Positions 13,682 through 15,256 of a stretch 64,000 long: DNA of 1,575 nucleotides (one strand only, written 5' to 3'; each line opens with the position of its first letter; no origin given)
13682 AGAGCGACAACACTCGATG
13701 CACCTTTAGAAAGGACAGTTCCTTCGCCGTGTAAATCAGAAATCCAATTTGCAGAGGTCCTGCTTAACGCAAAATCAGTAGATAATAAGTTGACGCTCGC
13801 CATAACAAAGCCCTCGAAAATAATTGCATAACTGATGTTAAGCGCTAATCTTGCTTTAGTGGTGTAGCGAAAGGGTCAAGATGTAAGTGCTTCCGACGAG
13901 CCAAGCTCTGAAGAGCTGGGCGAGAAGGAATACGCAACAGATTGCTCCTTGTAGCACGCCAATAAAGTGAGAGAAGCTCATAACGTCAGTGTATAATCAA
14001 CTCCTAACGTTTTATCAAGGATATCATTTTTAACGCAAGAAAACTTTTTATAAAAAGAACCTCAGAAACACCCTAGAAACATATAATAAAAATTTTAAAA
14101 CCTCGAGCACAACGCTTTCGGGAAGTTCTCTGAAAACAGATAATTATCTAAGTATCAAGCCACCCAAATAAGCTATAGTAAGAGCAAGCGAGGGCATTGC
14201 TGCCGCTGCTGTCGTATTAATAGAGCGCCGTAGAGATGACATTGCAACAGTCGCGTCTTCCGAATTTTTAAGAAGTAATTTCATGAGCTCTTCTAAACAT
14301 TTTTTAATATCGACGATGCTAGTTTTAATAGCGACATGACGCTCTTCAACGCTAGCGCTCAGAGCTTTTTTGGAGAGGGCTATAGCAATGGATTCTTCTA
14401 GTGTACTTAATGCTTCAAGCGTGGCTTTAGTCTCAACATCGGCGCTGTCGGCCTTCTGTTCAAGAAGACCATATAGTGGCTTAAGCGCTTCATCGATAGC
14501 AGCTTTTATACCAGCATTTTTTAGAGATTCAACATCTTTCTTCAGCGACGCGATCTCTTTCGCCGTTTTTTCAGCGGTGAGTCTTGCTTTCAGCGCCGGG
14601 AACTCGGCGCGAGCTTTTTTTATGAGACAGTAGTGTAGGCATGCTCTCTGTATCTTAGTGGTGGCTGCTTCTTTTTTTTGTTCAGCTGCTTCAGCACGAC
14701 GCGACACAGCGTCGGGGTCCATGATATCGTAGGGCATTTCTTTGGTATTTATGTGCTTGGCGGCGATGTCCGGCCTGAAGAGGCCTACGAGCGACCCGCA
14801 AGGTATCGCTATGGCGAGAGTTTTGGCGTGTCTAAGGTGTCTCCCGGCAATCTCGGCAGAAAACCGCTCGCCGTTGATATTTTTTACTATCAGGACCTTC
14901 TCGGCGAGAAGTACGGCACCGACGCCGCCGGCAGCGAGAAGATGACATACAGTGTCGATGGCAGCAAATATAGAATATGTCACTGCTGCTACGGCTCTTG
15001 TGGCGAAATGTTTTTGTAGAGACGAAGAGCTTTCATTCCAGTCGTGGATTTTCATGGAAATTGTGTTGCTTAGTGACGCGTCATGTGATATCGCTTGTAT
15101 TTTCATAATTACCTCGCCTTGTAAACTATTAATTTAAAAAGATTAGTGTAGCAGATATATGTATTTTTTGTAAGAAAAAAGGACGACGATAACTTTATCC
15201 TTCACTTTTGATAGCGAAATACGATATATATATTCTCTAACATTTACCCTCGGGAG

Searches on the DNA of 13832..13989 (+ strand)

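Call 71: build_rna_model(alignment_id=A2, structure=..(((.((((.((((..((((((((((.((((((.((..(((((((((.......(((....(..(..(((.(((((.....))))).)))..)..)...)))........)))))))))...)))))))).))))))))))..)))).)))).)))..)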
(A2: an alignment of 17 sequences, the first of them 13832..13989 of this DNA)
Model R1 built from alignment A2 (17 sequences, 159 columns); structure: as given.
model positions 158; base pairs 51; branch points 0; effective number of sequences 0.88; information 0.591 bits per position. Calibrated on 0.2 Mb of random sequence (short: E-values are rough).
structure used (alignment columns):
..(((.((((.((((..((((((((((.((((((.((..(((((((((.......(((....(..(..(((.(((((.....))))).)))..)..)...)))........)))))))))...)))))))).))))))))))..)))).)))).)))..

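Call 72: search_with_rna_model(model_id=R1, source=window, filters=off, max_evalue=10)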
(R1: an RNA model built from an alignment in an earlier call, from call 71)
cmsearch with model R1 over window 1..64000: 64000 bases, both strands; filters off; matches with E-value up to 10: 32.
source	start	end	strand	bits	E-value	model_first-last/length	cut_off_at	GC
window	57297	57454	+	180.1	2.9e-42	1-158/158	no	0.46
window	40239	40396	+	176.8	1.8e-41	1-158/158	no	0.47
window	13832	13989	+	175.2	4.6e-41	1-158/158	no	0.48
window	27591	27693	+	92.1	1.2e-20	1-158/158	no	0.5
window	40239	40396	-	71.4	1.5e-15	1-158/158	no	0.47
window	57297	57454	-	67.7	1.2e-14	1-158/158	no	0.46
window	13832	13989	-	65.6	4e-14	1-158/158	no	0.48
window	27591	27693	-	42.1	2.5e-08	1-158/158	no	0.5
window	19314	19375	+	21.2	0.0034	1-158/158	no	0.47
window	27716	27770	+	20.1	0.0062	1-158/158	no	0.25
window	19312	19377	-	19.3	0.0096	1-158/158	no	0.47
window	27716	27770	-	19.1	0.011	1-158/158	no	0.25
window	6176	6264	+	18.5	0.015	1-158/158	no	0.29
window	6176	6264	-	17.9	0.022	1-158/158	no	0.29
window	27805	27923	+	10.4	1.5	1-158/158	no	0.4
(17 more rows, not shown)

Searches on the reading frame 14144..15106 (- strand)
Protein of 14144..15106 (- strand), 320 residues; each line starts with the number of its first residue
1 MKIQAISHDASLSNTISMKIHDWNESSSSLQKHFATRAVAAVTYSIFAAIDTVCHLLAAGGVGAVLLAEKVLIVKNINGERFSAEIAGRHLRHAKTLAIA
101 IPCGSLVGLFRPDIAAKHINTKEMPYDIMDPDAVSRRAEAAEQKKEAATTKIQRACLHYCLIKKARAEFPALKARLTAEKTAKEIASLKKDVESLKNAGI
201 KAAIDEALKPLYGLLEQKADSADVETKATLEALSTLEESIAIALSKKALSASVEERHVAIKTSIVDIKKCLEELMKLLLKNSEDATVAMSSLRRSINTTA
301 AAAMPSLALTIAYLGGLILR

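Call 44: search_protein_families(library=pfam, proteins=[window:14144-15106:-], max_evalue=0.01)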
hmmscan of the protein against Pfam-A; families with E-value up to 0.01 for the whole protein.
window:14144-15106:- (320 aa): 0 families

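Call 70: find_encoding_contigs(protein=window:14144-15106:-, flank=1200, max_places=10)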
Protein window:14144-15106:- (320 aa): 23 contigs read that carry it; 4 places shown.
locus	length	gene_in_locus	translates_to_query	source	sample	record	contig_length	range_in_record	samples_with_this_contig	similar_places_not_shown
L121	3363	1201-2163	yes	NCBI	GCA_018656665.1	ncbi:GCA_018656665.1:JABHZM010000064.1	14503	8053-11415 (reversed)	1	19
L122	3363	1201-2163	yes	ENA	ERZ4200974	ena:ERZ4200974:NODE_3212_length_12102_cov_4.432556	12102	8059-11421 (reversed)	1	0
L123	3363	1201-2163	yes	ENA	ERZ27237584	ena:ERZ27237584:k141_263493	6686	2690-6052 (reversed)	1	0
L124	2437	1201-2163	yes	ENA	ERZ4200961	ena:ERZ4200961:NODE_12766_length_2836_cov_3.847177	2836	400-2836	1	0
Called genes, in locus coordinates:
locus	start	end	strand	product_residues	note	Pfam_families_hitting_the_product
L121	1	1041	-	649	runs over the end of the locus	PF00069:Pkinase, PF07714:PK_Tyr_Ser-Thr, PF03781:FGE-sulfatase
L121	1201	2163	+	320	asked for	-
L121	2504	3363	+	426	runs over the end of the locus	-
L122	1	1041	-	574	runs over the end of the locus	?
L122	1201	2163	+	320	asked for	-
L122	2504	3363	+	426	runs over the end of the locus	-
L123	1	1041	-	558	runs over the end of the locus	?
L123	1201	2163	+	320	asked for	-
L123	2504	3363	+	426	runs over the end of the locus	-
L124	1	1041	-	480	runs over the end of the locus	PF00069:Pkinase, PF07714:PK_Tyr_Ser-Thr, PF03781:FGE-sulfatase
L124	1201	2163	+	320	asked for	-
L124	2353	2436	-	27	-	?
